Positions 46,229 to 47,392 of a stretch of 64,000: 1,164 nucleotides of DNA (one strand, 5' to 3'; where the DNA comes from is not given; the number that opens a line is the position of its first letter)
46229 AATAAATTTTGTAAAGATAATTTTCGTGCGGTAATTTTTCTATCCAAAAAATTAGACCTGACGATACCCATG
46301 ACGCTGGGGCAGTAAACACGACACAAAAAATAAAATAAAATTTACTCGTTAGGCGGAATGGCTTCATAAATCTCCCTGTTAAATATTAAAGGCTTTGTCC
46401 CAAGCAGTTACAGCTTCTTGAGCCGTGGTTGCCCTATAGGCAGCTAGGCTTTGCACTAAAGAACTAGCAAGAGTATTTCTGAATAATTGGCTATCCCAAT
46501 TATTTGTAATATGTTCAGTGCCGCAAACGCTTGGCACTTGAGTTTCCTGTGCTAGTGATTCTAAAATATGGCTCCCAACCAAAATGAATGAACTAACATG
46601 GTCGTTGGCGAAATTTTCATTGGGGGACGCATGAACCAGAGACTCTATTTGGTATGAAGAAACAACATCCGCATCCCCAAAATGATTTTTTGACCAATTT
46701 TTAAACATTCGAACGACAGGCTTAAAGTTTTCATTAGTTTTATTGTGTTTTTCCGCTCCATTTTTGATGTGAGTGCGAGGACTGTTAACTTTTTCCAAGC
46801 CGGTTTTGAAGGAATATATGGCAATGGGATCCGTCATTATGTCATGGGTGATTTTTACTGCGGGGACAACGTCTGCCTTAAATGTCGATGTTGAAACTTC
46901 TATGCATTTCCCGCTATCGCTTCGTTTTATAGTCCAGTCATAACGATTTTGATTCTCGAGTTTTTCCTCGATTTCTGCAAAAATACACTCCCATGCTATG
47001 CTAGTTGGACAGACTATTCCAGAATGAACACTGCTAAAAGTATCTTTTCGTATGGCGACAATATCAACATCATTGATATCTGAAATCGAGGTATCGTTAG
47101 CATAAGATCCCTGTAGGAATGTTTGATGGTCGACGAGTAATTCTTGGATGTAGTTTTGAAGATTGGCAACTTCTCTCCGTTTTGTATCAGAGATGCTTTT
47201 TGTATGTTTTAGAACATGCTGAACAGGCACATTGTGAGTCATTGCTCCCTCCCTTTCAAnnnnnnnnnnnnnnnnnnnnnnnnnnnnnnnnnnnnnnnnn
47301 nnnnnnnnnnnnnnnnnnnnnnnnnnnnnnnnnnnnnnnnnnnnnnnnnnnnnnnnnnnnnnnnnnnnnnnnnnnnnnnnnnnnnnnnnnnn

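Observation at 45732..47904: Minimal CBASS-like operon (SMODS cyclase plus 2TM/beta-rich effector) placed directly behind a LexA-type S24 self-cleaving repressor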

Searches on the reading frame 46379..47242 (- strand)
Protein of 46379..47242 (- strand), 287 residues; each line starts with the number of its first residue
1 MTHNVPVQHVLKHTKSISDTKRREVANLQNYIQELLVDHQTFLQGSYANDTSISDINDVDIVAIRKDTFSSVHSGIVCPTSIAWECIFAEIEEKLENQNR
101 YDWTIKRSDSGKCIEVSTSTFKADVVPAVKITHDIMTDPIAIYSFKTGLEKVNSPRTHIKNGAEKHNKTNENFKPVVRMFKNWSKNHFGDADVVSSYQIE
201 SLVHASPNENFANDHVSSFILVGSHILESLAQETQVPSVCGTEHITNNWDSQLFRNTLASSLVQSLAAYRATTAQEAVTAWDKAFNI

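Call 3: search_protein_families(library=pfam, proteins=[window:46379-47242:-], max_evalue=0.01)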
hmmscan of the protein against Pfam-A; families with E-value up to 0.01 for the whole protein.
window:46379-47242:- (287 aa): 1 family
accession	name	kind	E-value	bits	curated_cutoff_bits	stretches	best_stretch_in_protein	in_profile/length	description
PF18144.7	SMODS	-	2.4e-05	25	26.5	1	27-134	34-136/164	Second Messenger Oligonucleotide or Dinucleotide Synthetase domain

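Call 4: search_protein_families(library=padloc, proteins=[window:46379-47242:-], max_evalue=0.01)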
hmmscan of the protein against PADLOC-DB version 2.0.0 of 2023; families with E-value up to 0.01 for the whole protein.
window:46379-47242:- (287 aa): 31 families (the best 25 are shown)
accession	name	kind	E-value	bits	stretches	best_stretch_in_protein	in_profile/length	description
PDLC00788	Cyclase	-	1.5e-26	91.6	1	37-241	41-266/297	oligonucleotide-cyclase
PDLC00801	Cyclase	-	3.1e-23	80.3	1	15-240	14-257/295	oligonucleotide-cyclase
PDLC00823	Cyclase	-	5.7e-19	66.8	1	19-285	20-277/285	oligonucleotide-cyclase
PDLC00794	Cyclase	-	1.4e-18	65.2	1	38-236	44-253/297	oligonucleotide-cyclase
PDLC00809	Cyclase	-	3.6e-14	51.1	1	17-282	17-285/295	oligonucleotide-cyclase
PDLC00772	Cyclase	-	1.4e-13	48.5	1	17-223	71-296/375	oligonucleotide-cyclase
PDLC00798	Cyclase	-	9.8e-13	46.2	1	24-286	33-291/344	oligonucleotide-cyclase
PDLC00784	Cyclase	-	1.1e-12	45.9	1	102-250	174-324/351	oligonucleotide-cyclase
PDLC00786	Cyclase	-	1.5e-12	45.5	1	31-281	39-280/293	oligonucleotide-cyclase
PDLC00822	Cyclase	-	5.9e-12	43.6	2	130-285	174-338/375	oligonucleotide-cyclase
PDLC00796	Cyclase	-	7.7e-12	43.2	1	26-285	31-280/432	oligonucleotide-cyclase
PDLC00789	Cyclase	-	1.1e-11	42.7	1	146-219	134-208/261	oligonucleotide-cyclase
PDLC00807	Cyclase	-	1.3e-11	42.3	1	27-224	63-274/342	oligonucleotide-cyclase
PDLC00820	Cyclase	-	1.6e-11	42.1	1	14-202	21-195/324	oligonucleotide-cyclase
PDLC00814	Cyclase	-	3.3e-11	41.1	1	29-205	39-203/295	oligonucleotide-cyclase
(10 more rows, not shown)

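Call 8: search_protein_families(library=ncbifam, proteins=[window:46379-47242:-], max_evalue=0.01)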
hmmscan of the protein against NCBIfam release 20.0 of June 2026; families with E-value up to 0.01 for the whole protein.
window:46379-47242:- (287 aa): 5 families
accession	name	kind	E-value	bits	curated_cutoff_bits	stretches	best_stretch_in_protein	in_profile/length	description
NF053871.1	DS2_2_antiphage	equivalog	2.1e-20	73.2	350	1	38-228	42-253/294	anti-phage nucleotidyltransferase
NF041117.1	CBASS_cyclase_b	equivalog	3.3e-17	63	200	1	18-285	15-274/275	CBASS oligonucleotide cyclase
NF041116.1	CBASS_cyclase_a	equivalog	2e-10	40.3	200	1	9-203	10-207/317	CBASS oligonucleotide cyclase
NF041078.1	cGAS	equivalog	3.5e-05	23.1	150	1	164-285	212-334/339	CBASS cGAMP synthase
TIGR03671.1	cca_archaeal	equivalog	0.00086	18.2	281.3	1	23-64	25-66/410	CCA tRNA nucleotidyltransferase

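Call 14: find_homologous_proteins(query=window:46379-47242:-, max_evalue=1e-10)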
Query window:46379-47242:- (287 aa): 177 proteins with E <= 1e-10 among 738 candidates; the best 120 are listed.
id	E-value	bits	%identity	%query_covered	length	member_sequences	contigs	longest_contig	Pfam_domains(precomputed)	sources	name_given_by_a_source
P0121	6.3e-188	641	100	100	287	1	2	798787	PF26305.1,PF18144.8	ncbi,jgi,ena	ncbi:MAG: hypothetical protein WC536_00655 [Patescibacteria group bacterium]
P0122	4.8e-123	428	67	100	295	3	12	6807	PF26305.1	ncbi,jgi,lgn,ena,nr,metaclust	ncbi:MAG: hypothetical protein UT80_C0029G0005 [Parcubacteria group bacterium GW2011_GWC1_40_13]|nr:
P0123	1.1e-122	427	67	100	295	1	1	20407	PF26305.1,PF18144.8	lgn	-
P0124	4.7e-121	421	66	100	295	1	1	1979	PF26305.1,PF18144.8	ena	-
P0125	2.4e-120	419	65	100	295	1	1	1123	PF26305.1,PF18144.8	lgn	-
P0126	1.2e-119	417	66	100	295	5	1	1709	PF26305.1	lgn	-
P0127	3.3e-116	406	65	100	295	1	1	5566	PF26305.1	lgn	-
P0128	1.1e-114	401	64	100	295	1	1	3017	PF26305.1,PF18144.8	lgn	-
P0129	5.0e-108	379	63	100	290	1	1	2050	PF26305.1,PF18144.8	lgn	-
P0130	7.5e-108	378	60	100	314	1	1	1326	PF26305.1,PF18144.8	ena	-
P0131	2.3e-107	377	62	100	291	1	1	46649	PF26305.1,PF18144.8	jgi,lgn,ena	-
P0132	1.2e-106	374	60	100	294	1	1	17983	PF26305.1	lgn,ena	-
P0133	1.9e-106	374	60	100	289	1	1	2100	PF26305.1,PF18144.8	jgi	jgi:hypothetical protein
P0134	4.6e-106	372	59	100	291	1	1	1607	PF26305.1,PF18144.8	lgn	-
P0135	3.9e-105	369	59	100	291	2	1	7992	PF26305.1,PF18144.8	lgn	-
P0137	1.6e-104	367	61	100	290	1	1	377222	PF26305.1,PF18144.8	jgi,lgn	jgi:hypothetical protein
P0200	7.4e-76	273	50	99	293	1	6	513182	PF26305.1,PF18144.8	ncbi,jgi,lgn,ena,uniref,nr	ncbi:MAG: hypothetical protein COU29_02770 [Candidatus Magasanikbacteria bacterium CG10_big_fil_rev_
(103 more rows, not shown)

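Call 16: find_encoding_contigs(protein=P0137, flank=6000, max_places=3)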
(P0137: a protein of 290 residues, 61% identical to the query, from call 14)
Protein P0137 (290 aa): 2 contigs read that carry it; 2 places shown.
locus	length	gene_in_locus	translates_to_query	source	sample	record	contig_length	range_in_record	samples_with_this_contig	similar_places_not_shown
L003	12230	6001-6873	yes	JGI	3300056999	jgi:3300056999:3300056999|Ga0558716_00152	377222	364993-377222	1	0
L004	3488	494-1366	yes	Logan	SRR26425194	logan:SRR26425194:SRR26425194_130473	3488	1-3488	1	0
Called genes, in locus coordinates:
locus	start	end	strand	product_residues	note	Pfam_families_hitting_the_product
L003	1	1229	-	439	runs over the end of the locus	PF00239:Resolvase, PF07508:Recombinase, PF13408:Zn_ribbon_recom (weak)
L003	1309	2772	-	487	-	PF17289:Terminase_6C (weak)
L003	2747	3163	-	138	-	-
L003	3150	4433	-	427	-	PF01555:N6_N4_Mtase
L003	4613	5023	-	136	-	-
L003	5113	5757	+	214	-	PF00717:Peptidase_S24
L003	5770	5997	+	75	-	PF09954:DUF2188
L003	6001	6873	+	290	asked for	PF18144:SMODS (weak), PF26305:CD_NTase_C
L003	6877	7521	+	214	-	PF18153:Cap15_CD_rec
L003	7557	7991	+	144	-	-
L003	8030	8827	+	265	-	PF09509:Hypoth_Ymh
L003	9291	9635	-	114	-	PF10861:DUF2784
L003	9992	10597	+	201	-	PF00702:Hydrolase, PF13419:HAD_2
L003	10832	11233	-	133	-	PF03713:DUF305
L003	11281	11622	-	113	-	-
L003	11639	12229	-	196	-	?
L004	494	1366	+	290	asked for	PF18144:SMODS (weak), PF26305:CD_NTase_C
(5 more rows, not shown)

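Call 17: find_encoding_contigs(protein=P0200, flank=6000, max_places=3)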
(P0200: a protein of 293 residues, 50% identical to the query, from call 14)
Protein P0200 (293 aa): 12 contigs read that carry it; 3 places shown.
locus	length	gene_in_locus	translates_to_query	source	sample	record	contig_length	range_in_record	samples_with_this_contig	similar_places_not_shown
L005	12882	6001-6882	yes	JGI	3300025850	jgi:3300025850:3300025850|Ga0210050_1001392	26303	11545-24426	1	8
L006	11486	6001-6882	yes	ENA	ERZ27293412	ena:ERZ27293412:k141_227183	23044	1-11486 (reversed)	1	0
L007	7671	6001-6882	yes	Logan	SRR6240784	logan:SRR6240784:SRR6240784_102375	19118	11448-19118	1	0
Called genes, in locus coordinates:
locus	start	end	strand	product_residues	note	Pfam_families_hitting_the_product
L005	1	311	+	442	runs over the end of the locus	PF02195:ParB_N, PF01555:N6_N4_Mtase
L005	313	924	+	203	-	-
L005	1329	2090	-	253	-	PF09136:Glucodextran_B (weak)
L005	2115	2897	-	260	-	-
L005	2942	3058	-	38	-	-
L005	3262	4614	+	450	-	PF00239:Resolvase, PF07508:Recombinase, PF13408:Zn_ribbon_recom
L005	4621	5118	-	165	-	PF06114:Peptidase_M78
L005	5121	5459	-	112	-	PF13560:HTH_31 (weak), PF01381:HTH_3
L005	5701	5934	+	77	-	PF09954:DUF2188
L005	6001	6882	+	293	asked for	PF18144:SMODS (weak), PF26305:CD_NTase_C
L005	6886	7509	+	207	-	PF18153:Cap15_CD_rec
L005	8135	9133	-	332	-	PF02388:FemAB, PF13480:Acetyltransf_6 (faint), PF02388:FemAB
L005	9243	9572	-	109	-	-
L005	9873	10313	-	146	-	-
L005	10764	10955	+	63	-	PF01783:Ribosomal_L32p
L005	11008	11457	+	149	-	PF01029:NusB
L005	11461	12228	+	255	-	PF14622:Ribonucleas_3_3, PF00636:Ribonuclease_3, PF00035:dsrm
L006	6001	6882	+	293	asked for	PF18144:SMODS (weak), PF26305:CD_NTase_C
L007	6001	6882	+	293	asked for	PF18144:SMODS (weak), PF26305:CD_NTase_C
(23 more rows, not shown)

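Call 23: find_related_loci(query=A1, collection=genome_contigs, flank=6000)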
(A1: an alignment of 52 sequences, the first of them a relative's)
Query A1 (287 aa) in genome_contigs; peptide patterns used: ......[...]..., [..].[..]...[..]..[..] (x = any residue, [..] = any of these).
431 stretches matched a pattern; 324 encode a relative of the query (tblastn E <= 1e-3); the best 80 are kept; 79 distinct loci.
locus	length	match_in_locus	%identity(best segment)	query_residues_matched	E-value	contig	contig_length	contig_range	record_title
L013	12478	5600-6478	58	1-287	2e-107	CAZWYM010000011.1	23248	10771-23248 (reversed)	MAG TPA_asm: uncultured Candidatus Saccharibacteria bacterium isolate SRP286056_co2_193 genome assembly, contig: NODE_32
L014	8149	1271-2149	58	1-287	2e-107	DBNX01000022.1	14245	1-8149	MAG TPA_asm: Patescibacteria group bacterium UBA661 UBA661_contig_3264, whole genome shotgun sequence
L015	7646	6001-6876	53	1-287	8e-92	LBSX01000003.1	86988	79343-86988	MAG: Candidatus Magasanikbacteria bacterium GW2011_GWC2_37_14 US42_C0003, whole genome shotgun sequence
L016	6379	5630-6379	60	1-248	9e-92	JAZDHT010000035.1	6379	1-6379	MAG: Patescibacteria group bacterium isolate MEGAHIT-group-0.35 k141_9143043, whole genome shotgun sequence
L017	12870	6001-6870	52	3-287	4e-91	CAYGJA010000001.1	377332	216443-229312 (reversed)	MAG TPA_asm: uncultured Candidatus Saccharibacteria bacterium isolate ERP117304_co1_114 genome assembly, contig: NODE_19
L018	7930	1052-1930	59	1-287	5e-108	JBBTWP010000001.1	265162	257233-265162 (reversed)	MAG: Patescibacteria group bacterium isolate H41-bin017_1 H41_bin017_1_000000000001, whole genome shotgun sequence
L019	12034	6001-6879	51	1-287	3e-85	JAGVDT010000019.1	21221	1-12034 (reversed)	MAG: Candidatus Paceibacterota bacterium isolate WC_15 c_000000017658, whole genome shotgun sequence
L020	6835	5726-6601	51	2-287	2e-84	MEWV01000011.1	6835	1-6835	MAG: Candidatus Adlerbacteria bacterium RIFCSPHIGHO2_02_FULL_54_18 rifcsphigho2_02_scaffold_26640, whole genome shotgun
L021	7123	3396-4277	50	1-287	2e-84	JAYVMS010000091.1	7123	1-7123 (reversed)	MAG: bacterium isolate GL61_DN_metabat_65 GL61_DN_metabat_65_90, whole genome shotgun sequence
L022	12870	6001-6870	50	3-287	3e-84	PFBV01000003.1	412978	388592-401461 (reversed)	MAG: Candidatus Magasanikbacteria bacterium CG10_big_fil_rev_8_21_14_0_10_36_32 CG10_8_21_14_0.10_scaffold_23_c, whole g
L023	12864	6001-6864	51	3-287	6e-84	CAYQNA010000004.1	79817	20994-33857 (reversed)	MAG TPA_asm: uncultured Gammaproteobacteria bacterium isolate SRP278252_co2_865 genome assembly, contig: NODE_445_length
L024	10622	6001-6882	48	1-287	5e-83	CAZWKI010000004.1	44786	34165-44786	MAG TPA_asm: uncultured Gammaproteobacteria bacterium isolate SRP192927_co7_706 genome assembly, contig: NODE_1150_lengt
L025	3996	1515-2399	48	1-287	4e-79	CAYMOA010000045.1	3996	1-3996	MAG TPA_asm: uncultured Candidatus Saccharibacteria bacterium isolate SRP285395_co2_98 genome assembly, contig: NODE_363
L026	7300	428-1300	47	3-287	3e-78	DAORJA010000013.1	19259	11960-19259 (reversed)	MAG TPA_asm: Candidatus Magasanikbacteria bacterium isolate AMR_MDS_5563 NODE_461_length_19259_cov_5.081493, whole genom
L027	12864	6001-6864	50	2-287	4e-87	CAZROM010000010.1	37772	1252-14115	MAG TPA_asm: uncultured Candidatus Peribacteria bacterium isolate SRP278252_co1_824 genome assembly, contig: NODE_1614_l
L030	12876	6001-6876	48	3-287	2e-75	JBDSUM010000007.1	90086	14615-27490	MAG: Candidatus Paceibacterota bacterium isolate cluster1_bin.581 k127_11216712, whole genome shotgun sequence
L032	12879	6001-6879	58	1-287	2e-106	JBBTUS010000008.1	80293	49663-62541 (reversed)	MAG: Patescibacteria group bacterium isolate H41-bin087_1 H41_bin087_1_000000000008, whole genome shotgun sequence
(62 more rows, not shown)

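Call 46: find_encoding_contigs(protein=P0123, flank=6000, max_places=2)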
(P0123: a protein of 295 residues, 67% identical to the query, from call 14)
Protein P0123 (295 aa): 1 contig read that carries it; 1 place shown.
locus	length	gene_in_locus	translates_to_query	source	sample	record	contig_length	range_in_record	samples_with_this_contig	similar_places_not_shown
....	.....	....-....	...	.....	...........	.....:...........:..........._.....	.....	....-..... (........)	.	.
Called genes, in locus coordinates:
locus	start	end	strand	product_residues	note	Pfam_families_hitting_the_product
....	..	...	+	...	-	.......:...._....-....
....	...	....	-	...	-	-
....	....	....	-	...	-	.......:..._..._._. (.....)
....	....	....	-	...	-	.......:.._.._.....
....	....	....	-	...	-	-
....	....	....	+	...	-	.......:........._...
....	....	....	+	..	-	-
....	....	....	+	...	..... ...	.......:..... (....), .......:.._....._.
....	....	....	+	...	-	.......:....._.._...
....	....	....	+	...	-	-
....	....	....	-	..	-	-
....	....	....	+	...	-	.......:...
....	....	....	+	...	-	-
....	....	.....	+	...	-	-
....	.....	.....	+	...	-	-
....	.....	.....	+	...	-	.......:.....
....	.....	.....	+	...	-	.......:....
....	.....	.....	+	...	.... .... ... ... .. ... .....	-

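Call 47: find_encoding_contigs(protein=P0131, flank=6000, max_places=2)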
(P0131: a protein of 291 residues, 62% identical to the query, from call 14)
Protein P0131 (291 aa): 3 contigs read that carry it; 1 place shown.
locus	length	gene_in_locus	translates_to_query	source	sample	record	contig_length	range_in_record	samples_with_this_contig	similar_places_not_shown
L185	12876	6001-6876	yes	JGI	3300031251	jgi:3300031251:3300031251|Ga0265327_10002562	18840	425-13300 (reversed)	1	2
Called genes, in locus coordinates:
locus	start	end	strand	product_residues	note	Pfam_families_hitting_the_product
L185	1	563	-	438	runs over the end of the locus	PF00239:Resolvase, PF07508:Recombinase, PF13408:Zn_ribbon_recom (weak)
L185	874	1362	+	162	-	PF12869:tRNA_anti-like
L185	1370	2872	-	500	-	-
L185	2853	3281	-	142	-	-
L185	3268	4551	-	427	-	PF01555:N6_N4_Mtase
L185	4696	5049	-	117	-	-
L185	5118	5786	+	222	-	PF00717:Peptidase_S24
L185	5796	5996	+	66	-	-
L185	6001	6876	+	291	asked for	PF18144:SMODS (weak), PF26305:CD_NTase_C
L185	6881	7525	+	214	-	PF18153:Cap15_CD_rec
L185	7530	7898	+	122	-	-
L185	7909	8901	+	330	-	PF13289:SIR2_2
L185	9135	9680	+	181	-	-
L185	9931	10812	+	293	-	-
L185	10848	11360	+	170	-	PF00856:SET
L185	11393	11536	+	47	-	-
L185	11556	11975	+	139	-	-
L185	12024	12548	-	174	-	-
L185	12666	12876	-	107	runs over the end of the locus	-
